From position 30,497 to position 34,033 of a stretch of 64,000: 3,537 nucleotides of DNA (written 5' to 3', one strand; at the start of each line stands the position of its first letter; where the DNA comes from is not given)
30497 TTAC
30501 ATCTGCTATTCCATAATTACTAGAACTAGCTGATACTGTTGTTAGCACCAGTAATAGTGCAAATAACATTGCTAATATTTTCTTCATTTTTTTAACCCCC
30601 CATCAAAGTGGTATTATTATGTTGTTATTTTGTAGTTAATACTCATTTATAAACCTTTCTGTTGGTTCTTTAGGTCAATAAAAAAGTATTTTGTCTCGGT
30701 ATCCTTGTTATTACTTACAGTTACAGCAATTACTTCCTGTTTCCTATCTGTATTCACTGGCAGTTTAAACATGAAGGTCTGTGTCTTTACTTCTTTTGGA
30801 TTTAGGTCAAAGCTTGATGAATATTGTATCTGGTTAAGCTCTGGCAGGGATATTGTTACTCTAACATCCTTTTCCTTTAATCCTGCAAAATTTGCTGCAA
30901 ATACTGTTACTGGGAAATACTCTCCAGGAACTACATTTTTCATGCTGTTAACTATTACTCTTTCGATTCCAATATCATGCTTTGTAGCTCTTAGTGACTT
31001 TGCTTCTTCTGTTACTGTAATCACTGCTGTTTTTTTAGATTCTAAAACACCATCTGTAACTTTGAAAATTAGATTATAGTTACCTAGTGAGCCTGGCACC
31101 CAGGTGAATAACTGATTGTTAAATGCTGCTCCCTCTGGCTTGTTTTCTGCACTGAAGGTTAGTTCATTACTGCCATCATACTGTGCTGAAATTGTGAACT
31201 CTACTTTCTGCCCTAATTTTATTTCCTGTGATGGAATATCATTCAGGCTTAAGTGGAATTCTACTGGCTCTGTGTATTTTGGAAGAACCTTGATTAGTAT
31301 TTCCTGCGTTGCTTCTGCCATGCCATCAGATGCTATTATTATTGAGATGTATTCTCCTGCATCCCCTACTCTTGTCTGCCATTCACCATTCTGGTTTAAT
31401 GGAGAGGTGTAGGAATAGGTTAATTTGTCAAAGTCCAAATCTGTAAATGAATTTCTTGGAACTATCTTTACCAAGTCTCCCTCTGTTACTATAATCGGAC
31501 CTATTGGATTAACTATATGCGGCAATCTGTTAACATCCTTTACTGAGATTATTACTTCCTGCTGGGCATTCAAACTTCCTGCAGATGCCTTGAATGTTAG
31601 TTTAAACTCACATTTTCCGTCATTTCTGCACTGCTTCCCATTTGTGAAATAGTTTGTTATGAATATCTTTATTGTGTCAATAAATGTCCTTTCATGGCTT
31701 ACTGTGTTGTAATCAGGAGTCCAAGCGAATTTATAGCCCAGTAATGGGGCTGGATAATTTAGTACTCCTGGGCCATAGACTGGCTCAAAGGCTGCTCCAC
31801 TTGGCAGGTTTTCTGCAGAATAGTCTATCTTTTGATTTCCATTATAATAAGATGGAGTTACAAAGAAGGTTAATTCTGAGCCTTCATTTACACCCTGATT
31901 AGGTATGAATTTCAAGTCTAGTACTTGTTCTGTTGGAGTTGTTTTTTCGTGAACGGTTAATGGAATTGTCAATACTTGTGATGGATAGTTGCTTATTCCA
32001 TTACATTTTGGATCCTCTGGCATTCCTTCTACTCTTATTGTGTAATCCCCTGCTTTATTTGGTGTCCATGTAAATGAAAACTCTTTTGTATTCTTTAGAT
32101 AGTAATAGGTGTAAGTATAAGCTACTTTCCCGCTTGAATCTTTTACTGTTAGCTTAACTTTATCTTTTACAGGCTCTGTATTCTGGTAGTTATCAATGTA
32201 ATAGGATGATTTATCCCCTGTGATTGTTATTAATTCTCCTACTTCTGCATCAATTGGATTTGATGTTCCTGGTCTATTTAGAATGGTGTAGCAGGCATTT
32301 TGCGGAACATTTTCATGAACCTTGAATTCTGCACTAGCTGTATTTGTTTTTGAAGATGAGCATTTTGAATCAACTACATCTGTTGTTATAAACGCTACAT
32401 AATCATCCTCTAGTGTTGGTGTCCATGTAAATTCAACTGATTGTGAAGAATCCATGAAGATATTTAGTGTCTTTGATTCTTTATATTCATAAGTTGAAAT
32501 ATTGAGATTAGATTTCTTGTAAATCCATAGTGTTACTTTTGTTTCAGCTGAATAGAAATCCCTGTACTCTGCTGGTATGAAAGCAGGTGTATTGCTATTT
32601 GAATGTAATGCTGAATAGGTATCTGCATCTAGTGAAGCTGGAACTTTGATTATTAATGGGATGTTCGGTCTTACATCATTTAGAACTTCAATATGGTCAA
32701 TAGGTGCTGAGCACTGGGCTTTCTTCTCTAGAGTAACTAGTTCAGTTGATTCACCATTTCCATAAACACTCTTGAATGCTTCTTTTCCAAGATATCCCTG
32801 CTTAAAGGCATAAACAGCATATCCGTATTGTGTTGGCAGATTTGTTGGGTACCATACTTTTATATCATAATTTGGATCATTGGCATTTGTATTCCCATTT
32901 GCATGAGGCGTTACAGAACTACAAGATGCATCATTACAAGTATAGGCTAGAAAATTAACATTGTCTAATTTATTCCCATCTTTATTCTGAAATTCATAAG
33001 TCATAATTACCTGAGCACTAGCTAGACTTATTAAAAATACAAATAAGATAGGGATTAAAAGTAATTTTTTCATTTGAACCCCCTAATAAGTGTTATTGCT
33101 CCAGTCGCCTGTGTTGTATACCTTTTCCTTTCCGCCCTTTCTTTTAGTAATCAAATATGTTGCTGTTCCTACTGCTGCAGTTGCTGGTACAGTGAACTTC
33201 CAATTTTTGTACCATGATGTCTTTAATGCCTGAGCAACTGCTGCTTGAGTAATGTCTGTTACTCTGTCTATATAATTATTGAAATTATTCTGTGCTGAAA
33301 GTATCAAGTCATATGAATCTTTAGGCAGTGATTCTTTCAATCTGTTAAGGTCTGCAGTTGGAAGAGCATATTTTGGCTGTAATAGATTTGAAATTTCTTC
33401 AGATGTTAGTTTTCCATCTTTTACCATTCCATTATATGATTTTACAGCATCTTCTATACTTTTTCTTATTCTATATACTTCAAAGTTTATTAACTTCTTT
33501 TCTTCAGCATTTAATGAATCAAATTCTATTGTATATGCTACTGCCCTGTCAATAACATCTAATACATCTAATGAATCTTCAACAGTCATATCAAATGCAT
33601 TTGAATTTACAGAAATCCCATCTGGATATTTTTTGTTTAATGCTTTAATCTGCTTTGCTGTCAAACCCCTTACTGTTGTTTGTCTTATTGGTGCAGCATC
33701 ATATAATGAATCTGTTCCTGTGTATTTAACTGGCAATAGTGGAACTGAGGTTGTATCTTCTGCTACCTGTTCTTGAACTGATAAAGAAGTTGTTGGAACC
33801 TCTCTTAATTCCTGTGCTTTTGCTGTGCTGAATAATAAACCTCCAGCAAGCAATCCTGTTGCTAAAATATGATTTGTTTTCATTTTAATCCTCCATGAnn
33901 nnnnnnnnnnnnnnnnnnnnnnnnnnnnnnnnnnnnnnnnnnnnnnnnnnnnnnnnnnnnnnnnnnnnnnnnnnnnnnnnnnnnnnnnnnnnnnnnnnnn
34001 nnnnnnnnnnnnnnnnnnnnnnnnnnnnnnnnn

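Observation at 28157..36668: Minus-strand cluster of eight secreted/surface/membrane proteins built around a ParA/MinD-type ATPase: candidate undescribed envelope or host-attachment machine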

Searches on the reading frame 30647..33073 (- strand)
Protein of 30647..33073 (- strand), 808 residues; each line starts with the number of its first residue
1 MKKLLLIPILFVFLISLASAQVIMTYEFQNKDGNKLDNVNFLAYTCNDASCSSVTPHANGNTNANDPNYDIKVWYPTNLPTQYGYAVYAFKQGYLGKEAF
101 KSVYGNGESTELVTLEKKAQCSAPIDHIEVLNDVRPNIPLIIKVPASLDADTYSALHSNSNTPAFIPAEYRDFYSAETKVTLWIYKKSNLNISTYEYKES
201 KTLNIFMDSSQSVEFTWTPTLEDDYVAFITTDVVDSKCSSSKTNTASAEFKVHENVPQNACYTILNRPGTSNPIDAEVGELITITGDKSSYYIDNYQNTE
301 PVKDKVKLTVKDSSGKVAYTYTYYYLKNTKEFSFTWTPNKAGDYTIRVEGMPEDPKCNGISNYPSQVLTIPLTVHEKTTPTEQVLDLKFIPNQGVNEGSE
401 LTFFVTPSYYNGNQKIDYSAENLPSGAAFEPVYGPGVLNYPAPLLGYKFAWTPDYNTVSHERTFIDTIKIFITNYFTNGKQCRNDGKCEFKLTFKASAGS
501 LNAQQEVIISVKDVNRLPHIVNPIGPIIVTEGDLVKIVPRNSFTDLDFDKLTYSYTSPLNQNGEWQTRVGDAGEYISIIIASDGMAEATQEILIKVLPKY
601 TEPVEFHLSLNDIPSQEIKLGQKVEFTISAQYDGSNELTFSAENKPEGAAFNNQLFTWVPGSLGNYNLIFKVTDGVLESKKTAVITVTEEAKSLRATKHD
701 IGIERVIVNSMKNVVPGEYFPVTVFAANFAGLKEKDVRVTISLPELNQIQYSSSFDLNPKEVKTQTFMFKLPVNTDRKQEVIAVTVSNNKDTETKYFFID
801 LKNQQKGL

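Call 3: search_protein_families(library=pfam, proteins=[window:30647-33073:-], max_evalue=0.1)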
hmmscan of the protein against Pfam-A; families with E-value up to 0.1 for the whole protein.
window:30647-33073:- (808 aa): 8 families
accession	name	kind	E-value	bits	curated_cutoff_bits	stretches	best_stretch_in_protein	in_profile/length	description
PF05345.18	He_PIG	-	9.8e-06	26.4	24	1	611-688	5-96/96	Putative Ig domain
PF00801.26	PKD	-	0.00026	21.4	23.5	0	617-687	10-80/80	PKD domain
PF12245.14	Big_3_2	-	0.0027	18.3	23.3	0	134-181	55-104/122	Bacterial Ig-like domain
PF13860.13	FlgD_ig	-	0.0053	17.2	27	1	304-350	23-75/79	FlgD Ig-like domain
PF23616.1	Ig_GEX2_N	-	0.0074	16.8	27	0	293-350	27-91/105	GEX2 N-terminal Ig-like domain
PF07495.19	Y_Y_Y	-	0.0091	16.3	26.6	1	328-351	23-47/65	Y_Y_Y domain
PF11614.14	FixG_C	-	0.025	15.2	25.6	0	734-793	44-108/119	IG-like fold at C-terminal of FixG, putative oxidoreductase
PF23619.1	Ig_VWA7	-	0.083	13.6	27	0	708-800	6-99/104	VWA7 Ig-like domain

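Call 4: search_protein_families(library=ncbifam, proteins=[window:30647-33073:-], max_evalue=0.1)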
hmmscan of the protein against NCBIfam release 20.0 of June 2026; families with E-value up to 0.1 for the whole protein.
window:30647-33073:- (808 aa): 0 families

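Call 23: search_protein_families(library=phrogs, proteins=[window:30647-33073:-], max_evalue=0.01)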
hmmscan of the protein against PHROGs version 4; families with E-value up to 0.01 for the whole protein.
window:30647-33073:- (808 aa): 0 families

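Call 24: search_protein_families(library=padloc, proteins=[window:30647-33073:-], max_evalue=0.01)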
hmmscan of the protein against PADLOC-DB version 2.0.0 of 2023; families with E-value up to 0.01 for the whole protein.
window:30647-33073:- (808 aa): 0 families

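Call 69: find_related_loci(query=window:30647-33073:-, collection=viral_contigs, flank=10000)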
Query window:30647-33073:- (808 aa) in viral_contigs; peptide patterns used: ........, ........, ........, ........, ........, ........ (x = any residue, [..] = any of these).
3 stretches matched a pattern, but none encodes a relative of the query by tblastn (E <= 1e-3).

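Call 73: find_homologous_proteins(query=window:30647-33073:-, max_evalue=0.001)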
Query window:30647-33073:- (808 aa): 55 proteins with E <= 0.001 among 7761 candidates.
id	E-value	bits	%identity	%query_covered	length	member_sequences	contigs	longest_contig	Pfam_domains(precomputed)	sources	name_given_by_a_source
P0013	0.0e+0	1836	100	100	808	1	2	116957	PF05345.19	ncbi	-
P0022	0.0e+0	1484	82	100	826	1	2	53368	PF05345.19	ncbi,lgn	-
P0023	0.0e+0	1258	71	99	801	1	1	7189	-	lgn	-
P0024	0.0e+0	1157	61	83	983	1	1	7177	PF07495.20,PF15418.13,PF00801.27,PF17963.8,PF19410.6,PF24908.1,PF05345.19,PF18911.7,PF00630.26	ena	-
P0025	0.0e+0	1098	59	85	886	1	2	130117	PF17963.8,PF05345.19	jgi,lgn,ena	-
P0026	1.6e-102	362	34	97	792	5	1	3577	PF00801.27,PF17963.8,PF07705.18,PF05345.19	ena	-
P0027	4.1e-102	361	39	74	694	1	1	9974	PF17963.8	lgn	-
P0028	3.0e-99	352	34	97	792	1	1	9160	PF17963.8,PF17803.8,PF05345.19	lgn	-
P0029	1.4e-98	349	33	97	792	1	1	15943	PF00801.27,PF17963.8,PF05345.19,PF19077.7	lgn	-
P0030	4.3e-90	321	33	96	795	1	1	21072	PF17963.8,PF05345.19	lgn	-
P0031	9.8e-69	251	29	91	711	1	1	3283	PF00801.27,PF17963.8,PF17803.8,PF05345.19,PF18911.7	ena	-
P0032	5.3e-58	215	32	52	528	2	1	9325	-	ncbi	ncbi:MAG: hypothetical protein PVG65_00985, partial [Candidatus Thorarchaeota archaeon]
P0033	1.5e-57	214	36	49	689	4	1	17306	-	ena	-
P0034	1.9e-56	210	35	45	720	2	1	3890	PF24908.1,PF05345.19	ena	-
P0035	2.9e-55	206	36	45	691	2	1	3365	-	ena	-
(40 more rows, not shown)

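Call 74: find_encoding_contigs(protein=P0030, flank=10000)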
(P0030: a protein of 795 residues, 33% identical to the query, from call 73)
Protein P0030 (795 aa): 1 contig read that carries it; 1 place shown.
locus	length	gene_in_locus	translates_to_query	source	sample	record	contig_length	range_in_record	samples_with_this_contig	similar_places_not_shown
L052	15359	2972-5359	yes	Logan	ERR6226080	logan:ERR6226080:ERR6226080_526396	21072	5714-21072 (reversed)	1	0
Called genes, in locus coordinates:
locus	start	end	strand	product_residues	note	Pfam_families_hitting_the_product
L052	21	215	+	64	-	-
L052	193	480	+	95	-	PF04010:DUF357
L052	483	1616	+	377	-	PF13528:Glyco_trans_1_3, PF04101:Glyco_tran_28_C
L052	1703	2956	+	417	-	-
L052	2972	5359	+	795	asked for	PF05345:He_PIG, PF17963:Big_9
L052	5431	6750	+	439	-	PF11614:FixG_C (faint), PF10633:NPCBM_assoc (faint)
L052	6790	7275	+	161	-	-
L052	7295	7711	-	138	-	PF01894:YjbQ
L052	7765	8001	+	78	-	-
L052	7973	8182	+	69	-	PF13517:FG-GAP_3 (faint), PF01839:FG-GAP (weak)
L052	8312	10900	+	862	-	PF11614:FixG_C (faint), PF22067:Cep192_D3 (faint)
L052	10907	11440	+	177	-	PF01928:CYTH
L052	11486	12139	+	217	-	-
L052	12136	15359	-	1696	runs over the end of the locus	PF02463:SMC_N, PF13304:AAA_21 (faint), PF14890:Intein_splicing, PF14528:LAGLIDADG_3, PF02463:SMC_N, PF06470:SMC_hinge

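Call 93: search_protein_families(library=ncbifam, proteins=[L052:5431-6750:+, L052:8312-10900:+, L052:1703-2956:+, L052:2972-5359:+], max_evalue=0.001)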
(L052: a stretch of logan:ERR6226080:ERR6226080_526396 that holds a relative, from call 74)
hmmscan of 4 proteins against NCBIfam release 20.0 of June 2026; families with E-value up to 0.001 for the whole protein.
L052:5431-6750:+ (439 aa): 1 family
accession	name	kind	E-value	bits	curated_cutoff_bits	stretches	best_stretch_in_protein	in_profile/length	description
NF033506.0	PACE-CTERM-PROT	exception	1.1e-20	73.9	110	2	163-423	369-624/627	putative S-layer protein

L052:8312-10900:+ (862 aa): 1 family
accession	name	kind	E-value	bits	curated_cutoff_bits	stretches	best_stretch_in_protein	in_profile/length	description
TIGR02745.1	ccoG_rdxA_fixG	equivalog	3.3e-10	39.5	316.7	0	152-222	348-420/435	cytochrome c oxidase accessory protein CcoG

L052:1703-2956:+ (417 aa): 0 families

L052:2972-5359:+ (795 aa): 3 families
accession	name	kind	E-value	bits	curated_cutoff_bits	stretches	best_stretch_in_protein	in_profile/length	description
NF038112.1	myxo_dep_M36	subfamily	3.1e-10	37.9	1500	1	482-678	1264-1472/1604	myxosortase-dependent M36 family metallopeptidase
NF012211.1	tand_rpt_95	domain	8.7e-06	25.6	90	1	602-677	10-86/98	tandem-95 repeat protein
NF038111.1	rhom_dep_M36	equivalog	0.0002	18.9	1700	0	589-693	1184-1295/1315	rhombosortase-dependent M36 family metallopeptidase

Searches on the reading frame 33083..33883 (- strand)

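Call 3: search_protein_families(library=pfam, proteins=[window:33083-33883:-], max_evalue=0.1)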
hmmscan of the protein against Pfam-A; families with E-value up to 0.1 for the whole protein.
window:33083-33883:- (266 aa): 1 family
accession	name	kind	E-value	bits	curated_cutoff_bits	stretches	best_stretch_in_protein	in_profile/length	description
PF02969.23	TAF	-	0.053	14.1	21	0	115-166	12-63/66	TATA box binding protein associated factor (TAF)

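Call 4: search_protein_families(library=ncbifam, proteins=[window:33083-33883:-], max_evalue=0.1)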
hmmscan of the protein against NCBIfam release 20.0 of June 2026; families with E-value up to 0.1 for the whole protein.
window:33083-33883:- (266 aa): 1 family
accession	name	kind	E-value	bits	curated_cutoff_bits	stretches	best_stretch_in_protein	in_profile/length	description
NF008090.0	PRK10832.1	equivalog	0.029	14.4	304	1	199-239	60-100/182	CDP-diacylglycerol--glycerol-3-phosphate 3-phosphatidyltransferase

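Call 23: search_protein_families(library=phrogs, proteins=[window:33083-33883:-], max_evalue=0.01)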
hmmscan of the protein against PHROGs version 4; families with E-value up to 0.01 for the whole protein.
window:33083-33883:- (266 aa): 0 families

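Call 24: search_protein_families(library=padloc, proteins=[window:33083-33883:-], max_evalue=0.01)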
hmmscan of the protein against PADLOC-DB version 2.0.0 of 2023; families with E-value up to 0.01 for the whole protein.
window:33083-33883:- (266 aa): 0 families
